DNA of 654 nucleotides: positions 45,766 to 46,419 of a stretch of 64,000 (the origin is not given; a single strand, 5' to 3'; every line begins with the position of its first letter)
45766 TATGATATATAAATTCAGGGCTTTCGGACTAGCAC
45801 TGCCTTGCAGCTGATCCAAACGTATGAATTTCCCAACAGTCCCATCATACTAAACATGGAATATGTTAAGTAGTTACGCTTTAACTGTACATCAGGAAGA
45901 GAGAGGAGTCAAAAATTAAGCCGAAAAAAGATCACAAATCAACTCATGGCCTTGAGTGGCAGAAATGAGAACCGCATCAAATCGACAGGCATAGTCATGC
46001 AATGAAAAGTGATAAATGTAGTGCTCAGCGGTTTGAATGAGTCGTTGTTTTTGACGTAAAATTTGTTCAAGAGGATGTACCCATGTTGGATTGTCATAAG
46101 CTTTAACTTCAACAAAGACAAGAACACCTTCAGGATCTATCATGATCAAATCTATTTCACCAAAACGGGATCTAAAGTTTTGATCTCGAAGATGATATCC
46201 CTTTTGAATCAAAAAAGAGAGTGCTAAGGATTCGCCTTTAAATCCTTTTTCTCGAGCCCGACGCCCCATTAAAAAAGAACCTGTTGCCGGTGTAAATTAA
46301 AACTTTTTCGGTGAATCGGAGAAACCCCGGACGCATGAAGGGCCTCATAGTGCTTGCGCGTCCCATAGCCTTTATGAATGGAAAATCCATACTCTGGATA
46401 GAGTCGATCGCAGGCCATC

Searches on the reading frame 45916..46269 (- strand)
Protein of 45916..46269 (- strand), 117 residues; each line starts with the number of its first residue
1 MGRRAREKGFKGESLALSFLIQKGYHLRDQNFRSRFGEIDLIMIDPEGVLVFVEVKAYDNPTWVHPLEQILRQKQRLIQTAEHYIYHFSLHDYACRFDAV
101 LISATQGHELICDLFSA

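Call 10: search_protein_families(library=pfam, proteins=[window:45916-46269:-], max_evalue=0.01)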
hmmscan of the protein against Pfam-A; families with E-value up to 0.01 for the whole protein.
window:45916-46269:- (117 aa): 2 families
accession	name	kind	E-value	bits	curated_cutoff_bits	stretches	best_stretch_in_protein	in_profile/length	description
PF02021.23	UPF0102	-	1.7e-21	76.8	23.6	1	12-102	1-80/80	Uncharacterised protein family UPF0102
PF08378.17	NERD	-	1.2e-08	35.8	22.1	1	8-80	1-94/111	Nuclease-related domain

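Call 73: find_encoding_contigs(protein=window:45916-46269:-, flank=3000, max_places=10)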
Protein window:45916-46269:- (117 aa): 5 contigs read that carry it; 3 places shown.
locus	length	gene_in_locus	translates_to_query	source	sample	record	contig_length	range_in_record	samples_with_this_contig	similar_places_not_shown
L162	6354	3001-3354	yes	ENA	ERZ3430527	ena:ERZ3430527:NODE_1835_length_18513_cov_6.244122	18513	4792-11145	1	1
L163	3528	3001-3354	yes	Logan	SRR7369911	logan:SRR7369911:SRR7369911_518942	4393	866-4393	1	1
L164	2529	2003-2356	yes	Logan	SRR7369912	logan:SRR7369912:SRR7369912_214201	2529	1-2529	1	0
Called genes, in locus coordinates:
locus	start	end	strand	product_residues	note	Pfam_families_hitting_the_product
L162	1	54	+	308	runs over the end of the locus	PF00698:Acyl_transf_1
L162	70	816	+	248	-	PF00106:adh_short, PF08659:KR, PF23441:SDR (weak), PF13561:adh_short_C2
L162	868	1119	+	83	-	PF00550:PP-binding, PF14573:PP-binding_2 (weak)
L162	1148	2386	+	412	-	PF00109:ketoacyl-synt, PF02801:Ketoacyl-synt_C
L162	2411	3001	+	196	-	PF01351:RNase_HII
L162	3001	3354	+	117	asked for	PF08378:NERD, PF02021:UPF0102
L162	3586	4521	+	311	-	-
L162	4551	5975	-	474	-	PF13623:SurA_N_2 (weak), PF13624:SurA_N_3, PF13145:Rotamase_2, PF13616:Rotamase_3, PF00639:Rotamase, PF07719:TPR_2 (faint)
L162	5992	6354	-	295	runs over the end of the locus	PF18075:FtsX_ECD, PF02687:FtsX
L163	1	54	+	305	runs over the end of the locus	?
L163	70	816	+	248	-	PF00106:adh_short, PF08659:KR, PF23441:SDR (weak), PF13561:adh_short_C2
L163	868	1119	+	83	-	PF00550:PP-binding, PF14573:PP-binding_2 (weak)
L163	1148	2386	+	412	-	PF00109:ketoacyl-synt, PF02801:Ketoacyl-synt_C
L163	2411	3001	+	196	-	PF01351:RNase_HII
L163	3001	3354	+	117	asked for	PF08378:NERD, PF02021:UPF0102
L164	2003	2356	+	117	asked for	PF08378:NERD, PF02021:UPF0102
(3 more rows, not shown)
